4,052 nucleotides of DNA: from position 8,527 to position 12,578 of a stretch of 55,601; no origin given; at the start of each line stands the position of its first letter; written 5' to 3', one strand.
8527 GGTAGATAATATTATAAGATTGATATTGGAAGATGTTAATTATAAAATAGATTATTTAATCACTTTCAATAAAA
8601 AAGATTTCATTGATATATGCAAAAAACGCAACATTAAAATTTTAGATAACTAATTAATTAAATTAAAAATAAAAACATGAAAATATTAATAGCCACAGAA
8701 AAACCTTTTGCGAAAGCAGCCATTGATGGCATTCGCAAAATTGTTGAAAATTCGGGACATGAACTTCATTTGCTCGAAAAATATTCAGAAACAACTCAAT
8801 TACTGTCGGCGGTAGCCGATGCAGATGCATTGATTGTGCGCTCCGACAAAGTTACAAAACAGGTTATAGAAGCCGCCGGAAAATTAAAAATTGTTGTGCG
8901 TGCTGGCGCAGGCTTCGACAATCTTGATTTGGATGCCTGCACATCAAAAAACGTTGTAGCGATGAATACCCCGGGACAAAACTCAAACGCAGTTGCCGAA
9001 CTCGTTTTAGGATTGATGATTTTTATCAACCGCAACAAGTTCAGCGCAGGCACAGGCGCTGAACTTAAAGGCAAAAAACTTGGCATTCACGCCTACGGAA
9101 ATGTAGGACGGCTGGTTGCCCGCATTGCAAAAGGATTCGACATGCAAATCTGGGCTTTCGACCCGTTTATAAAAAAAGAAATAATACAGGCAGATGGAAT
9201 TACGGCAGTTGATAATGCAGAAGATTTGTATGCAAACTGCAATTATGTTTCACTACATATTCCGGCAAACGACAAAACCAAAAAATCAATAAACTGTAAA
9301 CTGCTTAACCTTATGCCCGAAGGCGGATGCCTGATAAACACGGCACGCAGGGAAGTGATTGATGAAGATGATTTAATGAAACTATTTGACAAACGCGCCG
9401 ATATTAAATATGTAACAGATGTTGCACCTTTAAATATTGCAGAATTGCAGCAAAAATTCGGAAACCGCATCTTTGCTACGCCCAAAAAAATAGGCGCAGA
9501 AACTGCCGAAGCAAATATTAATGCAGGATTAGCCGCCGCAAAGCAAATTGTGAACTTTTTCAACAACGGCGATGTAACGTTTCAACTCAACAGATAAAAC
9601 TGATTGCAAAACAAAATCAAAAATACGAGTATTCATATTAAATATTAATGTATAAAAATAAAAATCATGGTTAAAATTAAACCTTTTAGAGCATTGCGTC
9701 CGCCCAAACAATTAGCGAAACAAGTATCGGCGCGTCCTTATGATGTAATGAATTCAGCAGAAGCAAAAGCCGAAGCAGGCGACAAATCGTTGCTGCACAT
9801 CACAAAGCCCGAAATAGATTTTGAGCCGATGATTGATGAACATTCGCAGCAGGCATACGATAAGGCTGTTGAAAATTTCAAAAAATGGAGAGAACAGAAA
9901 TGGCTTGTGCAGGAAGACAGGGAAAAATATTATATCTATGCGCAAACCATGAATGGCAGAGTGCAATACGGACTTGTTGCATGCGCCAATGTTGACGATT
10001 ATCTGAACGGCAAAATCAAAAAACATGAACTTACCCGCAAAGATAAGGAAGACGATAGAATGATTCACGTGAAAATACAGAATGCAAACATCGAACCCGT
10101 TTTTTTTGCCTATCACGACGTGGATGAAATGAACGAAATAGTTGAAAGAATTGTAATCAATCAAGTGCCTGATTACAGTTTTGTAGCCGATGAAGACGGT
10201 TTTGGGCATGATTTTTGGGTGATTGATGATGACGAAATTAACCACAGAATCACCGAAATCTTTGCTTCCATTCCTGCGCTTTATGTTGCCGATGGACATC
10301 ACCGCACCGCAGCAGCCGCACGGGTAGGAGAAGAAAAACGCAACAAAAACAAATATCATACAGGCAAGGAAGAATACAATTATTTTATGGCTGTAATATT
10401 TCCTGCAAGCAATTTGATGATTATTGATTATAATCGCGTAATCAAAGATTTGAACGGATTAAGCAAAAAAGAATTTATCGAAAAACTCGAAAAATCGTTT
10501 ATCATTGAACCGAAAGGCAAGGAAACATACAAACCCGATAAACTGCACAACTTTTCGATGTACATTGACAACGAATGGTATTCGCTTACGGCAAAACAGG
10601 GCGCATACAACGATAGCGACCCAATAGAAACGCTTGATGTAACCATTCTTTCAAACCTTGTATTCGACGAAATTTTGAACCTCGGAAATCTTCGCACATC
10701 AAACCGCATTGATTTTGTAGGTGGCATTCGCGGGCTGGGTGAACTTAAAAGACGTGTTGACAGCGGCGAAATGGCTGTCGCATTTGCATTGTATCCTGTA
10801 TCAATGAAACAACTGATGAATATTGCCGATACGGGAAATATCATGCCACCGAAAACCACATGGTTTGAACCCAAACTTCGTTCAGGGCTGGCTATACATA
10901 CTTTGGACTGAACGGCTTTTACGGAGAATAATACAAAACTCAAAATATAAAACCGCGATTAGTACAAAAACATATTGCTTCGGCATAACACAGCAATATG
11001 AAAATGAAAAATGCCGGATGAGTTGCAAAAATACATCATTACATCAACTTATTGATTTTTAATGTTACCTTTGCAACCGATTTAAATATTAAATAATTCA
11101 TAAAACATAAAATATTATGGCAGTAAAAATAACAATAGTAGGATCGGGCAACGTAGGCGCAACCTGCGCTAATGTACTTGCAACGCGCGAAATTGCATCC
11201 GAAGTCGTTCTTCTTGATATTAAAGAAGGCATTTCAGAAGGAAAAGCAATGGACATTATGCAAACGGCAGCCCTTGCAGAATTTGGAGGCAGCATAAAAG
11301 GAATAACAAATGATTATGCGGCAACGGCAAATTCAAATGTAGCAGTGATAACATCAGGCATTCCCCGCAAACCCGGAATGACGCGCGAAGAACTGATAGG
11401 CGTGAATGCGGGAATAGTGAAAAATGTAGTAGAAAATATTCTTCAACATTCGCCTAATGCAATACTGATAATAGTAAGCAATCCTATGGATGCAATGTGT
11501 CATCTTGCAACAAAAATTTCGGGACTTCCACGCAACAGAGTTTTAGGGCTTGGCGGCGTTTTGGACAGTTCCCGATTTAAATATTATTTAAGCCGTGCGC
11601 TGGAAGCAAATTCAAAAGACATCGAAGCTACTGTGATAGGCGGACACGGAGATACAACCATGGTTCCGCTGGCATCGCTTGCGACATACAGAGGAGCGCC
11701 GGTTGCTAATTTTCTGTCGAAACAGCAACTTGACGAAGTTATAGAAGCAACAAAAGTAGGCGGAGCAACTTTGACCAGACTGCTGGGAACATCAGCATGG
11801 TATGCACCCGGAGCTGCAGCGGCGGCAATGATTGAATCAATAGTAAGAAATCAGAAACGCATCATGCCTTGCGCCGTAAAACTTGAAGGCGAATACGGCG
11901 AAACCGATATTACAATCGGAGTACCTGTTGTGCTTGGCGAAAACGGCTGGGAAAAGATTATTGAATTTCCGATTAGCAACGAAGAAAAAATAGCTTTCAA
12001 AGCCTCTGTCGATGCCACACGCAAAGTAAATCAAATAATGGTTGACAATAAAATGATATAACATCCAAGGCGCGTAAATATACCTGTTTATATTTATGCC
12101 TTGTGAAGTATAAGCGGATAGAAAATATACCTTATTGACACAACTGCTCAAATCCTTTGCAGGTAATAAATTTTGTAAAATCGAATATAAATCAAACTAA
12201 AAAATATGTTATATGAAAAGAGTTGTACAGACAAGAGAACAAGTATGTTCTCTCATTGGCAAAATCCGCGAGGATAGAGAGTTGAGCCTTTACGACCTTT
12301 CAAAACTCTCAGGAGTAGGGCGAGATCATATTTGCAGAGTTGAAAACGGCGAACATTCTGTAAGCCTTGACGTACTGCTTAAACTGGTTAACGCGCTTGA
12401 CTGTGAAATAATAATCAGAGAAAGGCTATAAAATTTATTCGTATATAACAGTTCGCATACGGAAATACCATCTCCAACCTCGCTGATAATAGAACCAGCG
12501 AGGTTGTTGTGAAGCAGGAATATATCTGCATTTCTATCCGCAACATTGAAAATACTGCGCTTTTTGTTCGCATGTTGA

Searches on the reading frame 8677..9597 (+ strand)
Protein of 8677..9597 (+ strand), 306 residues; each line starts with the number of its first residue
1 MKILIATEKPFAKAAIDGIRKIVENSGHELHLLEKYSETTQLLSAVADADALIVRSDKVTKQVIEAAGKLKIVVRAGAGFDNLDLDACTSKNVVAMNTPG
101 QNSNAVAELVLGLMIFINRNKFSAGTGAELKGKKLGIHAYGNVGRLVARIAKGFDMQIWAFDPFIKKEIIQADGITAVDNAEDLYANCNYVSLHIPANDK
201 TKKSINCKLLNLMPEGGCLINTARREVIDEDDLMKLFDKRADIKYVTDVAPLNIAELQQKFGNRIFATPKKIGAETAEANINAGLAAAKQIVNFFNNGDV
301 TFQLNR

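Call 3: search_protein_families(library=pfam, proteins=[window:8677-9597:+], max_evalue=1)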
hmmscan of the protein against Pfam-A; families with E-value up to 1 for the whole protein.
window:8677-9597:+ (306 aa): 5 families
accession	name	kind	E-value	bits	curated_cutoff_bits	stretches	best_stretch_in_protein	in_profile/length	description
PF02826.25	2-Hacid_dh_C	-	6.6e-31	107.5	25.1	1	123-250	27-154/178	D-isomer specific 2-hydroxyacid dehydrogenase, NAD binding domain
PF00389.36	2-Hacid_dh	-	5.2e-29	101.1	24.6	1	20-305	12-134/134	D-isomer specific 2-hydroxyacid dehydrogenase, catalytic domain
PF03446.21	NAD_binding_2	-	0.0029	18.1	21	1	151-236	20-106/161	NAD binding domain of 6-phosphogluconate dehydrogenase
PF00208.27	ELFV_dehydrog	-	0.014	15.5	23.4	1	112-250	13-144/241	Glutamate/Leucine/Phenylalanine/Valine dehydrogenase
PF03709.21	OKR_DC_1_N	-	0.063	14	29.3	1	12-67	2-57/111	Orn/Lys/Arg decarboxylase, N-terminal domain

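Call 26: find_related_loci(query=window:8677-9594:+, collection=genome_contigs, flank=4000)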
Query window:8677-9594:+ (306 aa) in genome_contigs; peptide patterns used: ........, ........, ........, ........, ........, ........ (x = any residue, [..] = any of these).
148 stretches matched a pattern; 63 encode a relative of the query (tblastn E <= 1e-3); 63 distinct loci.
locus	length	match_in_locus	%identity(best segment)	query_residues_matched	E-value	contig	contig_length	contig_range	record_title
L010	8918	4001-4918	89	1-306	0e+0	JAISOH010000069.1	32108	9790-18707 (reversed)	MAG: Prevotellaceae bacterium isolate Iy174_bin36 k119_2843478, whole genome shotgun sequence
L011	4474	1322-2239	85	1-306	0e+0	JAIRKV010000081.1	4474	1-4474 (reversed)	MAG: Prevotellaceae bacterium isolate Cc175_bin18 k119_803719, whole genome shotgun sequence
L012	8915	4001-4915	69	2-306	2e-144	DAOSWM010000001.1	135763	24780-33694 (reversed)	MAG TPA_asm: Tenuifilaceae bacterium isolate AMR_MDS_2137 NODE_45_length_135763_cov_27.649667, whole genome shotgun sequ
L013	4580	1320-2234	70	2-306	7e-147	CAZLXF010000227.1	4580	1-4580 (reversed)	MAG TPA_asm: uncultured Rikenellaceae bacterium isolate binchicken_co42_501 genome assembly, contig: NODE_38249_length_4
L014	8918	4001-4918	67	1-306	4e-144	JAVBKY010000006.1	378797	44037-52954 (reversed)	MAG: Bacteroidales bacterium isolate EPI_MAG_00009 c_000002583680, whole genome shotgun sequence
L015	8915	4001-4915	67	2-306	2e-141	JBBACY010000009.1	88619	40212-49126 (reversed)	MAG: Bacteroidales bacterium isolate SO_2017_LW2_102 scaffold_575_c1_LW138R_2017, whole genome shotgun sequence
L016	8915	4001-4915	67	2-306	1e-139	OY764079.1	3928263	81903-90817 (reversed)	MAG: Bacteroidales bacterium isolate db5b4c7c-2a0e-4d21-a2ad-7e45facec811 genome assembly, chromosome: 1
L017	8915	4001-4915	66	2-306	6e-139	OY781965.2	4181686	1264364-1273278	MAG: Bacteroidales bacterium isolate 351424ce-103a-4fdb-9a77-f202f7f12de1 genome assembly, chromosome: 1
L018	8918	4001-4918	67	1-306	2e-138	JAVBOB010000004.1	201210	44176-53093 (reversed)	MAG: Bacteroidales bacterium isolate EPI_MAG_00097 c_000012756950, whole genome shotgun sequence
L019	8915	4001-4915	66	2-306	5e-138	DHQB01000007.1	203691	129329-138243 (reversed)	MAG TPA_asm: Bacteroidales bacterium UBA5349 UBA5349_contig_237, whole genome shotgun sequence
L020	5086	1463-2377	66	2-306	1e-137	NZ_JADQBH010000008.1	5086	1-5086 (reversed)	MAG: Marinilabilia sp. isolate Soudan_9 NODE_3626_length_5086_cov_6.124826, whole genome shotgun sequence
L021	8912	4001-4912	64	2-305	3e-135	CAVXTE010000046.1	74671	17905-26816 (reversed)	MAG: uncultured Bacteroidales bacterium isolate MFD02923.bin.2.102 genome assembly, contig: contig_42609, whole genome s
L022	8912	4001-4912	64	2-306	5e-132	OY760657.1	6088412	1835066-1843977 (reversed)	MAG: uncultured Saccharicrinis sp. isolate b24d65bc-b787-4b08-bcc3-89705e2e545e genome assembly, chromosome: 1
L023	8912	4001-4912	64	2-306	6e-132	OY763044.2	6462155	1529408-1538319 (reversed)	MAG: uncultured Saccharicrinis sp. isolate e4f3df5d-a459-421c-8471-c5220a80581e genome assembly, chromosome: 1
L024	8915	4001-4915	62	1-305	6e-131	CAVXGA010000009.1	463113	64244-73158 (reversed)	MAG: uncultured Bacteroidales bacterium isolate MFD02416.bin.2.9 genome assembly, contig: contig_34, whole genome shotgu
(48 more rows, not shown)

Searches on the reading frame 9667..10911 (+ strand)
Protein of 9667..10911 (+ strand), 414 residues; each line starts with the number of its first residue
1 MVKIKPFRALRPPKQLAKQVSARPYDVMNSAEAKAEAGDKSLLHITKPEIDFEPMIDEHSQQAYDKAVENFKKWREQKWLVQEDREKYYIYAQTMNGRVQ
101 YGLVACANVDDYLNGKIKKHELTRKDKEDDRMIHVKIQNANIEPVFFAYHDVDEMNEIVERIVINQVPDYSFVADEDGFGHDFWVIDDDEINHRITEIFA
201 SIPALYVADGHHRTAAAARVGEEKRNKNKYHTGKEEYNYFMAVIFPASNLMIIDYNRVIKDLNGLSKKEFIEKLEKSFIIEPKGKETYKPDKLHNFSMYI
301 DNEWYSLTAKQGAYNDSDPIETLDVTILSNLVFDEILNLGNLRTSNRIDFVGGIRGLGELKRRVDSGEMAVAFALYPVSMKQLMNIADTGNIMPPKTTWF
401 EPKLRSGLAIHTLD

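Call 3: search_protein_families(library=pfam, proteins=[window:9667-10911:+], max_evalue=1)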
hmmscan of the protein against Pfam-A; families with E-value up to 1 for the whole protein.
window:9667-10911:+ (414 aa): 4 families
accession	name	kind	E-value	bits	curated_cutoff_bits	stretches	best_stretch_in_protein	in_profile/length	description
PF06245.16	DUF1015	-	1.1e-110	370.1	25.8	1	4-326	1-325/325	Protein of unknown function (DUF1015)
PF10115.14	HlyU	-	0.039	14.5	27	1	76-127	15-64/91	Transcriptional activator HlyU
PF13426.13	PAS_9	-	0.045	14.5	27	0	243-287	4-48/103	PAS domain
PF08857.17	ParBc_2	-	0.26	11.9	23.6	1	194-309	43-132/158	Putative ParB-like nuclease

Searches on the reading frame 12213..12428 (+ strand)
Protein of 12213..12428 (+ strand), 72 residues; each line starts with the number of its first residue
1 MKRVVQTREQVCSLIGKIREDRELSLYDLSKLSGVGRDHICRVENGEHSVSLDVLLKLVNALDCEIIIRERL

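Call 85: search_protein_families(library=pfam, proteins=[window:12213-12428:+], max_evalue=0.01)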
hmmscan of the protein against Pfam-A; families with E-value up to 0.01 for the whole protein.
window:12213-12428:+ (72 aa): 5 families
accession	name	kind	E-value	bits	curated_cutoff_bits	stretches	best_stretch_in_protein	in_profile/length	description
PF01381.28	HTH_3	-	6.4e-10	39.4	23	1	17-66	3-52/55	Helix-turn-helix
PF13443.12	HTH_26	-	4.4e-08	33.7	22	1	17-66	4-54/63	Cro/C1-type HTH DNA-binding domain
PF13560.12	HTH_31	-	5.3e-07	30.3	27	1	18-65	9-57/64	Helix-turn-helix domain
PF13744.12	HTH_37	-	0.00024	21.3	27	1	6-69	14-78/80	Helix-turn-helix domain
PF15731.11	MqsA_antitoxin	-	0.0024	18.4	30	1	2-63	61-121/131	Antitoxin component of bacterial toxin-antitoxin system, MqsA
